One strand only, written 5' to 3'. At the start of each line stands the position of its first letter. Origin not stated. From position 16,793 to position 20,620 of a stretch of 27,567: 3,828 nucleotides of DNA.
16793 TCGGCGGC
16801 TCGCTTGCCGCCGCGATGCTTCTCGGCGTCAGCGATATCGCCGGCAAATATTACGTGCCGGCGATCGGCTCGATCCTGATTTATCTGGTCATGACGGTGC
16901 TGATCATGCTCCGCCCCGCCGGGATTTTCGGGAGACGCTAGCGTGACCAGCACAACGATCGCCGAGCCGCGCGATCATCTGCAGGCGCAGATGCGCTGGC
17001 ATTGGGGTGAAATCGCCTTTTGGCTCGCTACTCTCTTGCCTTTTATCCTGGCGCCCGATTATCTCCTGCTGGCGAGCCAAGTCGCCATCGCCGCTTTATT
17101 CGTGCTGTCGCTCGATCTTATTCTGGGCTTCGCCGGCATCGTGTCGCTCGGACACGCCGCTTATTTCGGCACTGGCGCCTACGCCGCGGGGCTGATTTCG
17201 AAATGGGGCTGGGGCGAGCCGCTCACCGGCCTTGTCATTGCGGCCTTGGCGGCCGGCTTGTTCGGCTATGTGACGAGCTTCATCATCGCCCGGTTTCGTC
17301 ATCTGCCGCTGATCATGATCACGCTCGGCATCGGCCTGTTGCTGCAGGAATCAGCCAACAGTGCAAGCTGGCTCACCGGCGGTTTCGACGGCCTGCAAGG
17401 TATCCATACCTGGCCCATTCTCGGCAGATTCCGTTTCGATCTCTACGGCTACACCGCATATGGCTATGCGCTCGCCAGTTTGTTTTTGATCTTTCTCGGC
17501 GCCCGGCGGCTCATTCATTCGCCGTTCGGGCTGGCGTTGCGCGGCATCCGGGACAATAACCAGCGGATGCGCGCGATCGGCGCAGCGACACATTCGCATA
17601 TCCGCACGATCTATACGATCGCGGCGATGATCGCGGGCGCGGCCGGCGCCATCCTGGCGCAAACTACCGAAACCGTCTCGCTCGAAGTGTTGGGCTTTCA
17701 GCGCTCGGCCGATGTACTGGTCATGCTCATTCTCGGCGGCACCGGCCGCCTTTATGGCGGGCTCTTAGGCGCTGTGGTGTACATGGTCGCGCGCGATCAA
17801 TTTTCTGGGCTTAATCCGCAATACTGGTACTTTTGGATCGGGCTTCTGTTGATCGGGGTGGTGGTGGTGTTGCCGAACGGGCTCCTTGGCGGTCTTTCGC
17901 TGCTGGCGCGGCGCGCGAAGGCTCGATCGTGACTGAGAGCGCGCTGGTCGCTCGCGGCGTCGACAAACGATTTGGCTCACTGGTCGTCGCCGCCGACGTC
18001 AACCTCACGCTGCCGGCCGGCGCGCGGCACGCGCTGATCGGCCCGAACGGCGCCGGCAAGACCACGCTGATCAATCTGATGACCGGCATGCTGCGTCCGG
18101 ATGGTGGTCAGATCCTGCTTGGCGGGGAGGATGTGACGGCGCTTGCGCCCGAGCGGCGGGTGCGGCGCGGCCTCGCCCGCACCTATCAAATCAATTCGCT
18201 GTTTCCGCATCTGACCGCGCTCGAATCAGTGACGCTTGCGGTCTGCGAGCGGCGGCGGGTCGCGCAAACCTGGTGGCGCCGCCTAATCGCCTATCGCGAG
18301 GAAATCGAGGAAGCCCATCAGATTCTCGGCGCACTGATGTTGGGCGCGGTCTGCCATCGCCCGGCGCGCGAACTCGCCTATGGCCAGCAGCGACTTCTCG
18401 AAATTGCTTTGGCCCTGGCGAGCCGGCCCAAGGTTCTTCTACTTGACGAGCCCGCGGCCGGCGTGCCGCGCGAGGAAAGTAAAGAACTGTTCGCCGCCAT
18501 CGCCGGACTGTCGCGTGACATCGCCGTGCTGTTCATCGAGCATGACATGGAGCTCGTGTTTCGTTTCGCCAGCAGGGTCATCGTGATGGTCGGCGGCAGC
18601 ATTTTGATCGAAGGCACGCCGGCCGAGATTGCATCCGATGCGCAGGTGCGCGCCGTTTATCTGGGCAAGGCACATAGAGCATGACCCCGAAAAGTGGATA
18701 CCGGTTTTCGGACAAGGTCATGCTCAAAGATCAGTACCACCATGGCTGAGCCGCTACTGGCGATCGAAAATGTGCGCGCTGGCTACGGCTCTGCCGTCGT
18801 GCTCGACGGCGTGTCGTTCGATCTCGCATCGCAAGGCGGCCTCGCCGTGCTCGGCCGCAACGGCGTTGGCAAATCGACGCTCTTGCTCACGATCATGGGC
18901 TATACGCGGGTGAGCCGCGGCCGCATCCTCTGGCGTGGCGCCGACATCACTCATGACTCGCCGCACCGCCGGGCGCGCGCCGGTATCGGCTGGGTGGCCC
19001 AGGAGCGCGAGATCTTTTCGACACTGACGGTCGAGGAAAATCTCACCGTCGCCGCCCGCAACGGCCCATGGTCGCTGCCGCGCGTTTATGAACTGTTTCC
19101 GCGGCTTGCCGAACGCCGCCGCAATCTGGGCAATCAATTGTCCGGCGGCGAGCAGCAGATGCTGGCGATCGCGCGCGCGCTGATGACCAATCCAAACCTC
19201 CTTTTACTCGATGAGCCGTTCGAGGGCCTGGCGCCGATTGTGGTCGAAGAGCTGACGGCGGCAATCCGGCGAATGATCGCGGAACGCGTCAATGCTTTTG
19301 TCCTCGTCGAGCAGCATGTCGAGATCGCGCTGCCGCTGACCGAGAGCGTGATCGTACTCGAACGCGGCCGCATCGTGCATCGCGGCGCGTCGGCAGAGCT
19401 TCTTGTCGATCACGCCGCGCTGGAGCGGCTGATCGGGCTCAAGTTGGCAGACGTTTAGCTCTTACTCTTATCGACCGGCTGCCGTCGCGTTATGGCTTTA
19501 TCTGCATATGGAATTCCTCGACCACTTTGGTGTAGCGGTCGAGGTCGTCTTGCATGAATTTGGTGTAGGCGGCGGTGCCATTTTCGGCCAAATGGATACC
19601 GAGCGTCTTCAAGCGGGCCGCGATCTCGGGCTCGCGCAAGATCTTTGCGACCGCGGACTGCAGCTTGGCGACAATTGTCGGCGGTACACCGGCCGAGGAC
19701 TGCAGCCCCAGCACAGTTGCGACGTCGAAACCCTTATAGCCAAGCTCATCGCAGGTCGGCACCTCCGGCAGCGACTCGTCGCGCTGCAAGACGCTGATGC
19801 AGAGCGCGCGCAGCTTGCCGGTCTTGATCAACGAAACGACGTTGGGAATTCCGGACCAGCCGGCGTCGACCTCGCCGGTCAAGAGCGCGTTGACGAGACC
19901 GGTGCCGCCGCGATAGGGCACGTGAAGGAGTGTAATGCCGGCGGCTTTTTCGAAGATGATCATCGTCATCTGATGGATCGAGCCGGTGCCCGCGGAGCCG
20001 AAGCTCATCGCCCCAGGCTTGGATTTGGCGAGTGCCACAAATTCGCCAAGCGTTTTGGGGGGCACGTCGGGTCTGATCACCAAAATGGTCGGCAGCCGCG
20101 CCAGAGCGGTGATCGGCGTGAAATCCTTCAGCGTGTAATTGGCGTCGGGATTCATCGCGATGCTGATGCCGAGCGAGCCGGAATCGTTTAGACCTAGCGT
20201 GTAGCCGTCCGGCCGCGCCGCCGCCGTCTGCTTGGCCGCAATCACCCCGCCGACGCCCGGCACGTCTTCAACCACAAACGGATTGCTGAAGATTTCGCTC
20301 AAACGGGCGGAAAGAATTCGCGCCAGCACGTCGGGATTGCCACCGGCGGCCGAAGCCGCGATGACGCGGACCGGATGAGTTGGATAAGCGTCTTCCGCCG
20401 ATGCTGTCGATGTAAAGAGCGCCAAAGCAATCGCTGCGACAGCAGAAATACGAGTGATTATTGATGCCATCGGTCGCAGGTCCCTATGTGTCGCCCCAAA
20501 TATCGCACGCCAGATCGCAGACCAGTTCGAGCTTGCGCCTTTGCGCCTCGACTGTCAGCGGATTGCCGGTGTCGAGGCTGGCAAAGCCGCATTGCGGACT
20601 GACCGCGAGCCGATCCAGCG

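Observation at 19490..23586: Uncharacterised four-gene operon: serine hydrolase, Ldh_2 oxidoreductase, single-barrel MetE-like Zn enzyme, Bug/TctC binding protein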

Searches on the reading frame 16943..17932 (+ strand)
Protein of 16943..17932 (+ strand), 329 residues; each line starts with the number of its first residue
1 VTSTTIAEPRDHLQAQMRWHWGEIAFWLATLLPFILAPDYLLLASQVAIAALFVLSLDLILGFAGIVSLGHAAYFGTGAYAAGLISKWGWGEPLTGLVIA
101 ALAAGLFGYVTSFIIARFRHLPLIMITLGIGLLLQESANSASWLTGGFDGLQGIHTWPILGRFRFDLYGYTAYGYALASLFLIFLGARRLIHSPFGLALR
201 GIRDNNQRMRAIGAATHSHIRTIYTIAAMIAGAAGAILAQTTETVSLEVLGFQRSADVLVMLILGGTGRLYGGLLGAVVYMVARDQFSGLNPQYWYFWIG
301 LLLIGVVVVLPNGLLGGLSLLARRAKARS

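Call 3: search_protein_families(library=pfam, proteins=[window:16943-17932:+])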
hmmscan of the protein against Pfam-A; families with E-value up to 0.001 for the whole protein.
window:16943-17932:+ (329 aa): 1 family
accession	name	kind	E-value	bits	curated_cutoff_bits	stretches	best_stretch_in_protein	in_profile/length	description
PF02653.21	BPD_transp_2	-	1.1e-32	113.7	26.8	1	43-307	5-269/269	Branched-chain amino acid transport system / permease component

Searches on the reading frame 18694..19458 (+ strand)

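Call 3: search_protein_families(library=pfam, proteins=[window:18694-19458:+])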
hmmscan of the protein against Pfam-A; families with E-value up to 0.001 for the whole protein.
window:18694-19458:+ (254 aa): 2 families
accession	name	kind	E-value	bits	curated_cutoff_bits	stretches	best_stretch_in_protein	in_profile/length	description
PF00005.33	ABC_tran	-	8.3e-32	111.1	25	1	37-176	1-136/137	ABC transporter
PF13304.12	AAA_21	-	6.6e-06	26.8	27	0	148-195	237-283/304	AAA domain, putative AbiEii toxin, Type IV TA system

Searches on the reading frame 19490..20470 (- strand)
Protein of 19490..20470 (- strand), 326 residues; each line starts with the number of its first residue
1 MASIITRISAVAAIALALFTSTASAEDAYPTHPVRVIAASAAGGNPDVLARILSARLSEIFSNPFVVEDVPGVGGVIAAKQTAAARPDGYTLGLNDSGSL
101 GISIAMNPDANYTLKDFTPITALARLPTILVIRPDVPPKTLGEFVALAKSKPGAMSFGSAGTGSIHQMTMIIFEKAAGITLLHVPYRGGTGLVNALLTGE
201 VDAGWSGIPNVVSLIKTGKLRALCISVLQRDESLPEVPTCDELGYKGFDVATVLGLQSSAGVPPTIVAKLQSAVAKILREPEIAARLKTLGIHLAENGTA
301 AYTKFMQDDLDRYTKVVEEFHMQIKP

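Call 3: search_protein_families(library=pfam, proteins=[window:19490-20470:-])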
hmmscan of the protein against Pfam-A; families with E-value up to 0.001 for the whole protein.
window:19490-20470:- (326 aa): 1 family
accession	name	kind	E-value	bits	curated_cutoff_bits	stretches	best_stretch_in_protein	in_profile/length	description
PF03401.19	TctC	-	2.3e-63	214.7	27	1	50-320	2-272/274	Tripartite tricarboxylate transporter family receptor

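Call 6: search_protein_families(library=ncbifam, proteins=[window:19490-20470:-], max_evalue=0.01)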
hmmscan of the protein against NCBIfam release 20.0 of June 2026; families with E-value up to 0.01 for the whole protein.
window:19490-20470:- (326 aa): 0 families

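Call 53: search_solved_structures(query=window:19490-20470:-, max_evalue=1e-10)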
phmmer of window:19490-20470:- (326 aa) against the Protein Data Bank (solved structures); distinct sequences matched with E-value up to 1e-10: 11.
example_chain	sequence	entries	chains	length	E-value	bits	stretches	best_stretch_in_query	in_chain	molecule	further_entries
6hke_A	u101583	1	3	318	4.8e-48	167.4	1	29-318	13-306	Possible TctC subunit of the Tripartite Tricarboxylate Transport(TTT) Family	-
2dvz_A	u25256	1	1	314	1.4e-47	165.8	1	25-320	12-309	Putative exported protein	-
2f5x_A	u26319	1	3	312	2.5e-42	148.6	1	28-297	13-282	BugD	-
8hka_A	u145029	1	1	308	6.4e-42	147.2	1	33-318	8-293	Periplasmic terephthalate binding protein (TBP)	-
8hk9_D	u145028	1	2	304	8e-42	146.9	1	34-318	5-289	Periplasmic terephthalate binding protein (TBP)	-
8hkb_A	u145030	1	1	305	2.7e-41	145.2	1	34-318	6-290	Periplasmic terephthalate binding protein (TBP)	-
2qpq_A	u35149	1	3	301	2.9e-41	145.1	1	28-323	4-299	protein Bug27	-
7ndr_A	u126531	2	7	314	5e-39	137.7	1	31-319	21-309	Tripartite tricarboxylate transporter substrate binding protein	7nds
5oei_A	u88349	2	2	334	6.1e-36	127.6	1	28-317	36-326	Uncharacterized protein family UPF0065:Tat pathway signal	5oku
4x9t_A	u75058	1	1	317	2e-30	109.5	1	24-296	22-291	Uncharacterized protein UPF0065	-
25hk_A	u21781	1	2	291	1.2e-24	90.5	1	26-317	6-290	Tripartite tricarboxylate transporter substrate binding protein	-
